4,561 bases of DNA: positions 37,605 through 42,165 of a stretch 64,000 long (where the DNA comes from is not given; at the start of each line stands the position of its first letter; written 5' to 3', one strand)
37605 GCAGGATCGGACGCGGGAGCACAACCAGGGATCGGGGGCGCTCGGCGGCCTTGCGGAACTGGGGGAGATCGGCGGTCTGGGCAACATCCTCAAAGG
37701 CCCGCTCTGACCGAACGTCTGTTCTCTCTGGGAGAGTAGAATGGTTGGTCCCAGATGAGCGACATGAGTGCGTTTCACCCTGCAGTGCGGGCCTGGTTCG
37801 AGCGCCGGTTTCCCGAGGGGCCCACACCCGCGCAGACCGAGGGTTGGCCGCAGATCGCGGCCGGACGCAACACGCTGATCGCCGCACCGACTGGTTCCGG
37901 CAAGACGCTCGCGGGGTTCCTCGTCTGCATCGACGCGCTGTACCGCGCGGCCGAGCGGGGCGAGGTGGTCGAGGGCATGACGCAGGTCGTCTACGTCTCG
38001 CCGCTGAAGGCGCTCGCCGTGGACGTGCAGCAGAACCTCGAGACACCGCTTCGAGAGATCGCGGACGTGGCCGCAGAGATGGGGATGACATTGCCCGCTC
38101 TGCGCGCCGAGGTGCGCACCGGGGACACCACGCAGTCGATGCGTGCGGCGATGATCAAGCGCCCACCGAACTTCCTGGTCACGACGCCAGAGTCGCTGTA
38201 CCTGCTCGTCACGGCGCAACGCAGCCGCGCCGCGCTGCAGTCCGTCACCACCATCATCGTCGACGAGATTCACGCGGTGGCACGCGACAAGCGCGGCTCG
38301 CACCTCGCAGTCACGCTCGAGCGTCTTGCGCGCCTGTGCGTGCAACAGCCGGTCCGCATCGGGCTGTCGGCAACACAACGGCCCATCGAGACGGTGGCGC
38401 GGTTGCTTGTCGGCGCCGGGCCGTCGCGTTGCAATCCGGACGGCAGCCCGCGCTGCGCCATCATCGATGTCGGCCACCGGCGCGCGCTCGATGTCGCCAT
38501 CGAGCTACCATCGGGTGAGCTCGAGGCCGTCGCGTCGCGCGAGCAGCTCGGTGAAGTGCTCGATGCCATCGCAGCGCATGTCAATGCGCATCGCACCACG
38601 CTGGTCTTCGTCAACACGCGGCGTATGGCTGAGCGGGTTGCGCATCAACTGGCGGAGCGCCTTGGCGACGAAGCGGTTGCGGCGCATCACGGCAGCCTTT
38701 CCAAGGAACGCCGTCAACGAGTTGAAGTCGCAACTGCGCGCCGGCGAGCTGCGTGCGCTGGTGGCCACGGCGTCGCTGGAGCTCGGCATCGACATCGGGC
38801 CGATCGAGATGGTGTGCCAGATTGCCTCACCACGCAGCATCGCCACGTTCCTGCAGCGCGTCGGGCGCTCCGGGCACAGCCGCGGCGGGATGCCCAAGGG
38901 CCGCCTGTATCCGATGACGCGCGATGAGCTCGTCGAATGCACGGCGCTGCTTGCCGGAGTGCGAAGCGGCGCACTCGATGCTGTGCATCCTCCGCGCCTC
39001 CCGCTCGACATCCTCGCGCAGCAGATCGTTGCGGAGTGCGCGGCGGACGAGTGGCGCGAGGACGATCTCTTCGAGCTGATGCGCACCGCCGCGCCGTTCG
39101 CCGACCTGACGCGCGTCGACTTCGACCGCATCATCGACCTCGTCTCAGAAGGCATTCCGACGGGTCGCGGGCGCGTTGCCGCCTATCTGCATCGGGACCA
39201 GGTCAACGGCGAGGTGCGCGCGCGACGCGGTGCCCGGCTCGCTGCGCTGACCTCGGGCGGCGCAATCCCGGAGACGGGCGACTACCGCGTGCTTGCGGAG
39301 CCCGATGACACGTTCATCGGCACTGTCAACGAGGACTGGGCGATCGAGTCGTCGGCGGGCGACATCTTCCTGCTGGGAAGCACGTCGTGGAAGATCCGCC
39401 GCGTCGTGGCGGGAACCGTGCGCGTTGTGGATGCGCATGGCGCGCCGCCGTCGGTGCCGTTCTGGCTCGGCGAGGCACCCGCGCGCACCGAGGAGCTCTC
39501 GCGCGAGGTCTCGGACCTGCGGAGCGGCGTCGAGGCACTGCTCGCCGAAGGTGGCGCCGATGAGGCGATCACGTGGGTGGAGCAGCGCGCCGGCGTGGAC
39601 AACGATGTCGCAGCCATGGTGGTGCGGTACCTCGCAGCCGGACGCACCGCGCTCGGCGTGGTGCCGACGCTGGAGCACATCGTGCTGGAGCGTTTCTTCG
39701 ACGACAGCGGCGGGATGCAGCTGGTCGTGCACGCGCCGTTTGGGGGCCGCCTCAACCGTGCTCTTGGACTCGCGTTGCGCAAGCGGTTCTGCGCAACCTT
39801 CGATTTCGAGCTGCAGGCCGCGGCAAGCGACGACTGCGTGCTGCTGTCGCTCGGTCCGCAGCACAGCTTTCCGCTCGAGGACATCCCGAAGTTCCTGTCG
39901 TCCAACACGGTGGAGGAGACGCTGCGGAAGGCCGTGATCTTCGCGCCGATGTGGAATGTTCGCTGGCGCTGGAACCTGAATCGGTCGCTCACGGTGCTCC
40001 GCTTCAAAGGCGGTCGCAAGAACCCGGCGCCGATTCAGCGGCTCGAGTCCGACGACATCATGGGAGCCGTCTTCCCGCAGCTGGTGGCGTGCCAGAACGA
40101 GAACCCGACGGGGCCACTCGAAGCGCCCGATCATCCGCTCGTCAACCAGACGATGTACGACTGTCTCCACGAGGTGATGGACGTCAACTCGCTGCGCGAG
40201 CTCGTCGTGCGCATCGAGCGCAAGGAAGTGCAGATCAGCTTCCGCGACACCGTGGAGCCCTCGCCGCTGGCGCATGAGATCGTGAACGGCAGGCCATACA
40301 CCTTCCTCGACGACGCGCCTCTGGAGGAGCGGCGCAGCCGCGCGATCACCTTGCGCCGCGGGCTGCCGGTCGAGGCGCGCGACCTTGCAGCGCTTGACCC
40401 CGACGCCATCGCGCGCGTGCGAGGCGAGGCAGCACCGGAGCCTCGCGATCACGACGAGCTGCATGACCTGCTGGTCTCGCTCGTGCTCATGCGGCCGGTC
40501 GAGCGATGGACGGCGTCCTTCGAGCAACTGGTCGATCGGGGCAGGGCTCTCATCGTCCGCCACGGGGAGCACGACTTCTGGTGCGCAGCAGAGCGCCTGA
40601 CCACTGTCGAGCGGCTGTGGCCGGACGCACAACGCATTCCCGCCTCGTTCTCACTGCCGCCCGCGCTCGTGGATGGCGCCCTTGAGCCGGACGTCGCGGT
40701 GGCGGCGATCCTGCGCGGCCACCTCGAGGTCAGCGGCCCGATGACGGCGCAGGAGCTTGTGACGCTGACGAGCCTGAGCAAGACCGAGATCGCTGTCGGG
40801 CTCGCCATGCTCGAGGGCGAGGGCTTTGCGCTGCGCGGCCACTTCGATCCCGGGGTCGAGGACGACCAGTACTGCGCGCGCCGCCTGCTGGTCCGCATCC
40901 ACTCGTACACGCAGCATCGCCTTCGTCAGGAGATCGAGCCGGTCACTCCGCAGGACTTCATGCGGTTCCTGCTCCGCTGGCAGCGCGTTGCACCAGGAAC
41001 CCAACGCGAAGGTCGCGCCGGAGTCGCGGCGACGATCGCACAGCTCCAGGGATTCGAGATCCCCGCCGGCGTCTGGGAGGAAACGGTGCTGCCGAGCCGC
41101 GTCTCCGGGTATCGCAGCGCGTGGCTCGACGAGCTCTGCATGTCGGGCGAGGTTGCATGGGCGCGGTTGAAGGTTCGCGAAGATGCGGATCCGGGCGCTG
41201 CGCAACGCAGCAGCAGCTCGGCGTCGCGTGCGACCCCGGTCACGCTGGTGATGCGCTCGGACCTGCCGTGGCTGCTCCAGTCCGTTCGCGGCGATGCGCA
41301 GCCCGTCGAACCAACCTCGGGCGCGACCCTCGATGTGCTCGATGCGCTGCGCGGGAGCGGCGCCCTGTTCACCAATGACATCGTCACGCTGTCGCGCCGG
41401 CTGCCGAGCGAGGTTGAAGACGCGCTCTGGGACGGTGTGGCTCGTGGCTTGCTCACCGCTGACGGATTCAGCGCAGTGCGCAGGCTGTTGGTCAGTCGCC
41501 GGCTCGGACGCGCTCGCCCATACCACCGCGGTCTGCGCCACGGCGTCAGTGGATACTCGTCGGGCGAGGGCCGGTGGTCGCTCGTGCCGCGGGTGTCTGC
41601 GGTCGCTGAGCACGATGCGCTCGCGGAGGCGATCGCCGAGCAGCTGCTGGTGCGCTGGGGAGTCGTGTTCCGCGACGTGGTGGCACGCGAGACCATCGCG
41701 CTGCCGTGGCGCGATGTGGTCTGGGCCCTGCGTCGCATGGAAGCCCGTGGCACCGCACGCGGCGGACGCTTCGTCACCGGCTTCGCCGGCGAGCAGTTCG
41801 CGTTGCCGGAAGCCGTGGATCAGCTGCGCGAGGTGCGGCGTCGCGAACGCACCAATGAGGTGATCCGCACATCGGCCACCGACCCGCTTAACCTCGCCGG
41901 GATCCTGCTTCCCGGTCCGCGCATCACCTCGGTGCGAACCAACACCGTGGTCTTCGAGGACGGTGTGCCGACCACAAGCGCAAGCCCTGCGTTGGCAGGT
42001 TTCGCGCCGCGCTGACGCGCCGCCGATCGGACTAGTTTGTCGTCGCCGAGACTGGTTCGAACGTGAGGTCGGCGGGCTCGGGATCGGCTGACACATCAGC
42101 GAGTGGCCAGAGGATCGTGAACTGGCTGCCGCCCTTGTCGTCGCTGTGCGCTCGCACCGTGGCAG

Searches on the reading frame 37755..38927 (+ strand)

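Call 51: search_protein_families(library=pfam, proteins=[window:37755-38927:+])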
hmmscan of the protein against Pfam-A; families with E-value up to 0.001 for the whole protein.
window:37755-38927:+ (390 aa): 3 families
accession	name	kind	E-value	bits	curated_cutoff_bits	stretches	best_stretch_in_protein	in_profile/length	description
PF00270.35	DEAD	-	5.6e-31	108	26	1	24-209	1-161/167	DEAD/DEAH box helicase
PF04851.21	ResIII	-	7.2e-10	39.4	22.5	1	37-207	23-161/164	Type III restriction enzyme, res subunit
PF00271.37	Helicase_C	-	2.8e-05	24.8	23.5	1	272-324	10-58/110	Helicase conserved C-terminal domain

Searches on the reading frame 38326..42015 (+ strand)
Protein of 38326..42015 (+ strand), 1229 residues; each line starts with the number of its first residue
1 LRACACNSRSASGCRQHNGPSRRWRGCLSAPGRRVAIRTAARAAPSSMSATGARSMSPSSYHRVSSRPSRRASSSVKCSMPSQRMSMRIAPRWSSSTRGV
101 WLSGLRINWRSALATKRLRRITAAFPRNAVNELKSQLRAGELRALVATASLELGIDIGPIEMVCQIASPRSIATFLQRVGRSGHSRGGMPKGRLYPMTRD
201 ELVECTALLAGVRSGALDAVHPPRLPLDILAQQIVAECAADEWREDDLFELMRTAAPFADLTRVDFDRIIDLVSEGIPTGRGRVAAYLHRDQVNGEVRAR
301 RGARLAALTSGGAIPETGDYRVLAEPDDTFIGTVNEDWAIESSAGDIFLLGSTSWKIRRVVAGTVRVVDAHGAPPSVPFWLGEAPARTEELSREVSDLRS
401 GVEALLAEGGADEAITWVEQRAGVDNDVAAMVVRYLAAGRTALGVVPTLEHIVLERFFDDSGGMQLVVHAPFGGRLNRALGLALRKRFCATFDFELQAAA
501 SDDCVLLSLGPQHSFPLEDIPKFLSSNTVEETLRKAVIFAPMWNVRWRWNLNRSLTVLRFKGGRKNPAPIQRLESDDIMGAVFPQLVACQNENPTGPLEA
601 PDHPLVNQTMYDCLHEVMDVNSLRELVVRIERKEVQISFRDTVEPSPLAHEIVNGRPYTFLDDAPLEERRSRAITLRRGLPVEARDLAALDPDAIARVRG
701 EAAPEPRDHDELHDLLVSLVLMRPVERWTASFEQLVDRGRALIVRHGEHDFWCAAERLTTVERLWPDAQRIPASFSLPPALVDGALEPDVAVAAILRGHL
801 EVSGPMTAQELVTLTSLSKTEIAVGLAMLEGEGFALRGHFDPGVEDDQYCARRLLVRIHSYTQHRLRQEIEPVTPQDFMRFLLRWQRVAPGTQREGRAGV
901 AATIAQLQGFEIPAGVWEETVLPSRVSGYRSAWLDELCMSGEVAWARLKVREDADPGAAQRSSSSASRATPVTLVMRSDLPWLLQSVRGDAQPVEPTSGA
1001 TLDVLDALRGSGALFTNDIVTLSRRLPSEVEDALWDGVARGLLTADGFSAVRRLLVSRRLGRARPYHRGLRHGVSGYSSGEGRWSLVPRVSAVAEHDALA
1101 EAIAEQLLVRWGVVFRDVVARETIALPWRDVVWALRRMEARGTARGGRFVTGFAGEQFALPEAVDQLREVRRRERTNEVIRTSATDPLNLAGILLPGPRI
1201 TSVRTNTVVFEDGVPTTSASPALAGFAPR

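Call 51: search_protein_families(library=pfam, proteins=[window:38326-42015:+])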
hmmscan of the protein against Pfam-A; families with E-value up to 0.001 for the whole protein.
window:38326-42015:+ (1229 aa): 5 families
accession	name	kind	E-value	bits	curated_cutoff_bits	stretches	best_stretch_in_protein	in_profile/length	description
PF08494.16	DEAD_assoc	-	6.4e-42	144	23.5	1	446-649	1-191/191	DEAD/H associated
PF19306.5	WH_Lhr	-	1.6e-31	109.4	27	1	212-375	3-166/168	Large helicase-related protein, winged helix domain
PF23234.1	WH4_Lhr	-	5.2e-29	100.1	27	1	1096-1177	4-85/87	Large helicase-related protein, winged-helix domain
PF23235.1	WH3_Lhr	-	5.4e-14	52.7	27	1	878-946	6-73/95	Large helicase-related protein, winged-helix domain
PF00271.37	Helicase_C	-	9.9e-08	32.7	23.5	1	119-184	43-108/110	Helicase conserved C-terminal domain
